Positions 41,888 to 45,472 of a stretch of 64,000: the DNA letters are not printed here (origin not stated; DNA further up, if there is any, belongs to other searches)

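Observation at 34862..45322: AfsR/SARP-type STAND regulator heading a co-directional run of secreted proteases, lipoproteins and a small ORF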

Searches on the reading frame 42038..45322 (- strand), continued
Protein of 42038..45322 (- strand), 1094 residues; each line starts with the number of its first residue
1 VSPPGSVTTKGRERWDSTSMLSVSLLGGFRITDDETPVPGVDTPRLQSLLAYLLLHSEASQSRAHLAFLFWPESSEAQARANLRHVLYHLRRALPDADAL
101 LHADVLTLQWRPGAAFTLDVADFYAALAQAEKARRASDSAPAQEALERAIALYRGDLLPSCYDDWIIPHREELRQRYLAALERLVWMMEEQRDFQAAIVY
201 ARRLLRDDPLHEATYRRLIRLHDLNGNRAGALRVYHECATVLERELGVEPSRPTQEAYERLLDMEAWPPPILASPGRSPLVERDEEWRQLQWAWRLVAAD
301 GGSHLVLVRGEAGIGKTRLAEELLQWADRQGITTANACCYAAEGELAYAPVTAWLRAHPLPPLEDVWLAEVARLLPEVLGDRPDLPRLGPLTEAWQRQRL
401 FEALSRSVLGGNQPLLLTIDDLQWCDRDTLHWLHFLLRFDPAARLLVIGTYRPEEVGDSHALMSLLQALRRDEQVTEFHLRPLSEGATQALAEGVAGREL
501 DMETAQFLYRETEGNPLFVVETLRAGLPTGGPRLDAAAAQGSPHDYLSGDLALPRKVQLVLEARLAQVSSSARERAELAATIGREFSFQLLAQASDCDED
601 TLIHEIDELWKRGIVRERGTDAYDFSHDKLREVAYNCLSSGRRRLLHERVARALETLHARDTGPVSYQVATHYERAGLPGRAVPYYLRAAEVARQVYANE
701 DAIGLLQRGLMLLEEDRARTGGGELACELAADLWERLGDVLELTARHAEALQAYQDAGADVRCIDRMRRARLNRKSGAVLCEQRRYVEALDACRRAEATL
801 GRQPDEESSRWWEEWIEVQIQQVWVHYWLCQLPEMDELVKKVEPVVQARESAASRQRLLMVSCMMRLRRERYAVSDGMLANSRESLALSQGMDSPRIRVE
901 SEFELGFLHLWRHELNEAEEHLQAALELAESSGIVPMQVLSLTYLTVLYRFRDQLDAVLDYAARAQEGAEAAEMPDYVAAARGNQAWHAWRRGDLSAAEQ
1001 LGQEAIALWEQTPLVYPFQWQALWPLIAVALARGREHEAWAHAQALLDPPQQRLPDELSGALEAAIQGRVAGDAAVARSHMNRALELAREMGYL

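Call 40: search_solved_structures(query=window:42038-45265:-, max_evalue=0.001, show_alignments=1)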
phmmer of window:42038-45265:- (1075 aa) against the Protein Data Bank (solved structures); distinct sequences matched with E-value up to 0.001: 4.
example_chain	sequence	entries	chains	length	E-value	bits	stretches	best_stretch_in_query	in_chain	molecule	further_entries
8hvr_I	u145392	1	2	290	1.4e-12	49.4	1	6-245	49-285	Regulatory protein AfsR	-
8k60_I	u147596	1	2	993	1.2e-11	46.3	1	6-246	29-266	Regulatory protein AfsR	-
8jke_I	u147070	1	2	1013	3.1e-11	45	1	6-246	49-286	Regulatory protein AfsR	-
2fez_A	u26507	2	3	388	5e-09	37.7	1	3-245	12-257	Probable regulatory protein embR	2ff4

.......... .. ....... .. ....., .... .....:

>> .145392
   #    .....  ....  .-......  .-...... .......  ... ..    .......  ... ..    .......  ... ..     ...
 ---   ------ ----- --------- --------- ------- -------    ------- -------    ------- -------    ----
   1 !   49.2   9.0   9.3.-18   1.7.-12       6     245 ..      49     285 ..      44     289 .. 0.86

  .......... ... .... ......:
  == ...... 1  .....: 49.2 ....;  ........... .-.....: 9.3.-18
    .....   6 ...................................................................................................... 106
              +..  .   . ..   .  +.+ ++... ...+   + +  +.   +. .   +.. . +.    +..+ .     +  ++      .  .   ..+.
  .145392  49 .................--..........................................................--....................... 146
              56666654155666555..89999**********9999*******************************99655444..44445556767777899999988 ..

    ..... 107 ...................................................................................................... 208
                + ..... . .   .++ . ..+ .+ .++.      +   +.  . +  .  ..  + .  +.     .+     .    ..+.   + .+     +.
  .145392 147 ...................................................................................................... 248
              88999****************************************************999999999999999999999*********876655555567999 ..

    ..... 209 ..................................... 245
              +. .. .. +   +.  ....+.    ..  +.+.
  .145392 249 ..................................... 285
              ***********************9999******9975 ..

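Call 49: find_related_loci(query=window:42038-45265:-, collection=metagenome_contigs, flank=10000)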
Query window:42038-45265:- (1075 aa) in metagenome_contigs; peptide patterns used: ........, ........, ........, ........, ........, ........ (x = any residue, [..] = any of these).
600 stretches matched a pattern (row limit reached: there are more); 578 encode a relative of the query (tblastn E <= 1e-3); the best 80 are kept; 80 distinct loci.
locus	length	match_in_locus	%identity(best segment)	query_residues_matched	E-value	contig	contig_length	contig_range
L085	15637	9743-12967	62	1-1075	0e+0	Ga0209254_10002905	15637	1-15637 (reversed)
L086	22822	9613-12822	61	1-1075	0e+0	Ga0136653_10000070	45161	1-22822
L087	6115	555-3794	60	1-1075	0e+0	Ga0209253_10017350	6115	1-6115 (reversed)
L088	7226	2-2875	61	113-1075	0e+0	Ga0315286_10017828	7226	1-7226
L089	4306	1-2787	60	146-1075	0e+0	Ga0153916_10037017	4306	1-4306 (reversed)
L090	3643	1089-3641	63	1-852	0e+0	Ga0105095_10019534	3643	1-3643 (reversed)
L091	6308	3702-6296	60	1-867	0e+0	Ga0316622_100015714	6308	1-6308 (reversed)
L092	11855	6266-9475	44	2-1075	0e+0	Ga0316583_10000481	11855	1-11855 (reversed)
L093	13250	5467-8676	44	2-1075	0e+0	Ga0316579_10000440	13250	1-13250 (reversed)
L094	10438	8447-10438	61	2-670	0e+0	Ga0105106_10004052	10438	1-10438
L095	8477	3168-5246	56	2-695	0e+0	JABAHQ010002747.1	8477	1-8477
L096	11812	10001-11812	64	1-603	0e+0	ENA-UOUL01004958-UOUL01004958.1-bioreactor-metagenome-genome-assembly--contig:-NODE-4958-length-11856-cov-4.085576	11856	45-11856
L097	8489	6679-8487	63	1-602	0e+0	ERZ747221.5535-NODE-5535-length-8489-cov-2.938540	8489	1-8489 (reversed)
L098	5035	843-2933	56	1-695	0e+0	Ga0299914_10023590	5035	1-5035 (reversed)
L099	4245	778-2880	55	1-695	0e+0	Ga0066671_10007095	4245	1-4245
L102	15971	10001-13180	46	2-1075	0e+0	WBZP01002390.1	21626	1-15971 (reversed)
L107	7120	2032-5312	44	2-1075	0e+0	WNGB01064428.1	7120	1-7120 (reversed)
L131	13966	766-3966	35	2-1075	0e+0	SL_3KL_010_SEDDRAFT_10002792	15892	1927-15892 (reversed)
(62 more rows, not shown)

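Call 57: search_protein_families(library=pfam, alignment_id=A3, max_evalue=0.0001)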
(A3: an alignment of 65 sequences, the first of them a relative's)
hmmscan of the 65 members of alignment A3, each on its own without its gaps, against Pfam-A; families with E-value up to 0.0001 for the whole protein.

A. member 1, L001:13991-19924:+ (1978 aa): 5 families
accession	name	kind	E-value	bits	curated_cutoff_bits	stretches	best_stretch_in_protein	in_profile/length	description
PF24517.2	CBM96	-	6.3e-53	179.4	26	3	514-674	7-162/164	Carbohydrate-binding module family 96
PF13229.12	Beta_helix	-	2e-12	47.4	25.9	1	824-981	24-157/158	Right handed beta helix region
PF05048.19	NosD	-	1.7e-07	31.3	23.6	0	878-1010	81-197/212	Periplasmic copper-binding protein (NosD)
PF17957.7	Big_7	-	3.9e-05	24.6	24.1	0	1780-1807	1-30/70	Bacterial Ig domain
PF06848.17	Disaggr_repeat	-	9.5e-05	22.6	33.9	0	520-609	4-89/179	Disaggregatase related repeat domain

B. families by the number of members that match (of 65 scanned): 94 families (the first 25 are shown)
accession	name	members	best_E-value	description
PF13620.12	CarboxypepD_reg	5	5e-58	Carboxypeptidase regulatory-like domain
PF13715.12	CarbopepD_reg_2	5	6e-27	CarboxypepD_reg-like domain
PF08309.17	LVIVD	4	7.7e-67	LVIVD repeat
PF01569.27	PAP2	4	6.7e-29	PAP2 superfamily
PF00144.29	Beta-lactamase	3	9.3e-62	Beta-lactamase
PF17210.9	SdrD_B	3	2.8e-31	SdrD B-like domain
PF03704.23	BTAD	3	1.1e-22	Bacterial transcriptional activator domain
PF07719.23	TPR_2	3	5.8e-18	Tetratricopeptide repeat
PF01565.28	FAD_binding_4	2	1.2e-35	FAD binding domain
PF17802.7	SpaA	2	1.3e-19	Prealbumin-like fold domain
PF02518.31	HATPase_c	2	2.9e-15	Histidine kinase-, DNA gyrase B-, and HSP90-like ATPase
PF13473.12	Cupredoxin_1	2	1.5e-13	Cupredoxin-like domain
PF07730.19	HisKA_3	2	5e-13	Histidine kinase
PF13428.12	TPR_14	2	1.1e-11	Tetratricopeptide repeat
PF04893.22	Yip1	2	1.3e-10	Yip1 domain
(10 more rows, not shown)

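Call 59: find_encoding_contigs(protein=P0001, flank=10000, max_places=3)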
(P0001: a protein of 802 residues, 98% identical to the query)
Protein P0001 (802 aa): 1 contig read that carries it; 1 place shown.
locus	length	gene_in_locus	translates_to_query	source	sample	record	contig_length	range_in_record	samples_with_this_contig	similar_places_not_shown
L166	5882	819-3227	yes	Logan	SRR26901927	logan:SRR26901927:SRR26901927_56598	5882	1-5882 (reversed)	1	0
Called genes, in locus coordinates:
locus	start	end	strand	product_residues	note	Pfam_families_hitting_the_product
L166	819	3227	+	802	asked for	PF05729:NACHT (faint), PF03704:BTAD, PF13191:AAA_16, PF13401:AAA_22 (weak)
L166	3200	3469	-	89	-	-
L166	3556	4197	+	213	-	PF00089:Trypsin (weak), PF13365:Trypsin_2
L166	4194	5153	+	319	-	PF17820:PDZ_6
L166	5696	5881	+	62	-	?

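Call 64: search_protein_families(library=ncbifam, proteins=[window:42038-45265:-], max_evalue=0.01)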
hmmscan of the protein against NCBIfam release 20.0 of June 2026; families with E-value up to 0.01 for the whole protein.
window:42038-45265:- (1075 aa): 5 families
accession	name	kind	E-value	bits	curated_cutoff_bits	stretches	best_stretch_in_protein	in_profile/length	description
TIGR03903.1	TOMM_kin_cyc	equivalog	2.9e-54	184.4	705.75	1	253-685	475-912/1267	TOMM system kinase/cyclase fusion protein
NF053617.1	SARPRegAfsRStmc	equivalog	4.7e-16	57.9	1430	1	2-245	29-268/986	SARP-family global regulator AfsR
TIGR02928.1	TIGR02928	subfamily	0.0013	17.6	181.3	1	261-310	17-66/366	orc1/cdc6 family replication initiation protein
NF041231.1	BagI_FevR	exception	0.0023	17.3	500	1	26-233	14-223/315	AfsR/SARP family transcriptional regulator BagI/FevR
TIGR02917.1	PEP_TPR_lipo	equivalog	0.0064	14.4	312.2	0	154-220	494-560/899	XrtA/PEP-CTERM system TPR-repeat protein PrsT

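Call 82: search_protein_families(library=padloc, proteins=[window:42038-45265:-], max_evalue=0.001)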
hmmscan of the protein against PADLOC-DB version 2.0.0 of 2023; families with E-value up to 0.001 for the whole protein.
window:42038-45265:- (1075 aa): 0 families

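Call 86: find_encoding_contigs(protein=P0034, flank=8000, max_places=1)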
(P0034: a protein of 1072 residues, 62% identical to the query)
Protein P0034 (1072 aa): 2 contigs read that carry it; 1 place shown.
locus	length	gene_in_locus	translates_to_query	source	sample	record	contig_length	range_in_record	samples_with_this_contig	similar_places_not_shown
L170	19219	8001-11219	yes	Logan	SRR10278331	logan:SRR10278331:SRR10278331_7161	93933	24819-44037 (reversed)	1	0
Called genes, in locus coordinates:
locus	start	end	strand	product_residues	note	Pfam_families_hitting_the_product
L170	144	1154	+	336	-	PF08240:ADH_N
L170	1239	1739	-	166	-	PF13513:HEAT_EZ (faint), PF02985:HEAT (faint), PF03130:HEAT_PBS (faint), PF13646:HEAT_2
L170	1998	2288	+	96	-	-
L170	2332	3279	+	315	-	PF00188:CAP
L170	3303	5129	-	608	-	PF00009:GTP_EFTU, PF03144:GTP_EFTU_D2 (faint), PF22594:GTP-eEF1A_C, PF01583:APS_kinase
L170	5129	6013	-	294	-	PF01507:PAPS_reduct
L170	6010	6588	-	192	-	PF01583:APS_kinase, PF13671:AAA_33 (weak)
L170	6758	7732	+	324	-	PF00685:Sulfotransfer_1, PF13469:Sulfotransfer_3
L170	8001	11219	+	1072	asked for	PF03704:BTAD, PF13191:AAA_16, PF13401:AAA_22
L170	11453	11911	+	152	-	-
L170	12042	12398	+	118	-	-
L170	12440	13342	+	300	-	PF01073:3Beta_HSD, PF01370:Epimerase, PF02719:Polysacc_synt_2 (weak), PF05368:NmrA, PF13460:NAD_binding_10, PF16363:GDP_Man_Dehyd (weak)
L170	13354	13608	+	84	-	-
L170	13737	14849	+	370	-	PF22700:MVD-like_N, PF00288:GHMP_kinases_N, PF18376:MDD_C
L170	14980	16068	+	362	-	PF02163:Peptidase_M50, PF00595:PDZ (weak), PF13180:PDZ_2, PF14685:PDZ_Tricorn (faint), PF17820:PDZ_6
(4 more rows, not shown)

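Call 87: find_encoding_contigs(protein=P0060, flank=8000, max_places=1)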
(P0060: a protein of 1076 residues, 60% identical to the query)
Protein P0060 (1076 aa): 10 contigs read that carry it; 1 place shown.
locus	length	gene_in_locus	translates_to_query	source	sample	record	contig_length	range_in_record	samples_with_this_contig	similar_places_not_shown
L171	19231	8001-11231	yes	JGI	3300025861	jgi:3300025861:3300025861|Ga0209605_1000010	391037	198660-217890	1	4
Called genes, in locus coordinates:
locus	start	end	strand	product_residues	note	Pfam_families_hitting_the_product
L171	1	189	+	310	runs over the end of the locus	PF00389:2-Hacid_dh, PF02826:2-Hacid_dh_C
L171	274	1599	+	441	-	PF06245:DUF1015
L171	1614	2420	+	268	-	PF01975:SurE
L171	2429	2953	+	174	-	PF14512:TM1586_NiRdase (faint), PF00881:Nitroreductase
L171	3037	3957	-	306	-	PF02588:YitT_membrane, PF10035:DUF2179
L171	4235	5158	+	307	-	PF01063:Aminotran_4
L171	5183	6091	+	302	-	PF10882:bPH_5, PF07853:DUF1648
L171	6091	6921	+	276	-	PF01940:DUF92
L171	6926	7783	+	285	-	PF01476:LysM, PF00932:LTD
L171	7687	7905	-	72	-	-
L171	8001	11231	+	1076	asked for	PF03704:BTAD, PF13191:AAA_16, PF13401:AAA_22, PF13424:TPR_12 (weak)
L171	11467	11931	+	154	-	-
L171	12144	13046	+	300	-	PF01073:3Beta_HSD, PF01370:Epimerase, PF02719:Polysacc_synt_2 (weak), PF05368:NmrA, PF13460:NAD_binding_10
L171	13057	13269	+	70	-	-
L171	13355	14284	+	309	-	-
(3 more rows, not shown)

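Call 88: find_encoding_contigs(protein=P0101, flank=8000, max_places=1)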
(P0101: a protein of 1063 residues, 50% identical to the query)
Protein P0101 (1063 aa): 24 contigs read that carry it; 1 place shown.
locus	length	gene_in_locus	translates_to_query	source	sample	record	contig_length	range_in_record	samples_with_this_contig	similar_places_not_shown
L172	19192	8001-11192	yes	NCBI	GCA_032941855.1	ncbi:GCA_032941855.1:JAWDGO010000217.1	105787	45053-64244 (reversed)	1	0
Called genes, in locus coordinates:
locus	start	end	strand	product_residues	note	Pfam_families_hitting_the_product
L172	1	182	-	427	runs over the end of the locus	PF00368:HMG-CoA_red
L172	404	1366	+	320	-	PF07992:Pyr_redox_2, PF00890:FAD_binding_2 (faint), PF01134:GIDA (faint), PF01266:DAO (faint), PF12831:FAD_oxidored (weak), PF13738:Pyr_redox_3, PF00070:Pyr_redox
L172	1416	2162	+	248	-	PF13489:Methyltransf_23, PF08241:Methyltransf_11, PF08242:Methyltransf_12, PF13649:Methyltransf_25, PF13847:Methyltransf_31 (weak), PF01209:Ubie_methyltran (weak)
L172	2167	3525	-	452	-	PF00128:Alpha-amylase, PF16657:Malt_amylase_C (weak)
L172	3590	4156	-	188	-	PF00440:TetR_N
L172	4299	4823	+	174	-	PF04229:GrpB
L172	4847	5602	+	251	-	PF13489:Methyltransf_23 (faint), PF08241:Methyltransf_11, PF08242:Methyltransf_12, PF13649:Methyltransf_25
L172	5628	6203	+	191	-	PF00583:Acetyltransf_1, PF13508:Acetyltransf_7 (weak)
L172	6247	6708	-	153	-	PF08818:DUF1801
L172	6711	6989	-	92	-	-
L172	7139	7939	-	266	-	PF00665:rve (weak)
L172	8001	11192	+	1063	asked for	PF03704:BTAD, PF13424:TPR_12 (faint), PF13191:AAA_16, PF13401:AAA_22 (weak), PF17874:TPR_MalT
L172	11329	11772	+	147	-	-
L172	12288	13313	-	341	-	-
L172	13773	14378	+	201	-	-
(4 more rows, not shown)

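Call 89: find_encoding_contigs(protein=P0111, flank=8000, max_places=1)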
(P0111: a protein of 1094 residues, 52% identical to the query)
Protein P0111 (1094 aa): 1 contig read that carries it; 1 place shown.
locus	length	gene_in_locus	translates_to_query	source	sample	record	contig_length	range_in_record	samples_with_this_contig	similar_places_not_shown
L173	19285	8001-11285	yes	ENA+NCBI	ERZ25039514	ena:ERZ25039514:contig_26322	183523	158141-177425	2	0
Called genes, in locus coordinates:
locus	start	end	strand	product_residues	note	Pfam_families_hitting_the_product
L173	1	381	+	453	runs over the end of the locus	PF07969:Amidohydro_3, PF01979:Amidohydro_1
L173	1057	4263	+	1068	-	PF05729:NACHT (faint), PF03704:BTAD, PF13191:AAA_16, PF13401:AAA_22, PF13424:TPR_12 (weak)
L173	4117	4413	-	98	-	-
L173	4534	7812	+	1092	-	PF05729:NACHT (faint), PF03704:BTAD, PF13191:AAA_16, PF13401:AAA_22 (weak), PF17874:TPR_MalT (weak)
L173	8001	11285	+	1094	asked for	PF03704:BTAD, PF13424:TPR_12 (faint), PF00515:TPR_1 (faint), PF13191:AAA_16, PF13401:AAA_22 (weak), PF17874:TPR_MalT (weak)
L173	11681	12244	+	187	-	-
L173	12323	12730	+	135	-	PF07366:SnoaL (weak), PF14534:DUF4440 (weak), PF12680:SnoaL_2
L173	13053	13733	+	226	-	PF20334:DUF6629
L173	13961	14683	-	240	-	PF09360:zf-CDGSH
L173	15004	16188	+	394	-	PF00890:FAD_binding_2 (weak), PF01266:DAO, PF13450:NAD_binding_8 (faint)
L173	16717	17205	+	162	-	PF03551:PadR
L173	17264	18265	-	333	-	PF07949:YbbR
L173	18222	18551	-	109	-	PF07949:YbbR (weak)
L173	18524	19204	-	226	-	PF02811:PHP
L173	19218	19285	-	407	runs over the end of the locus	PF04015:DUF362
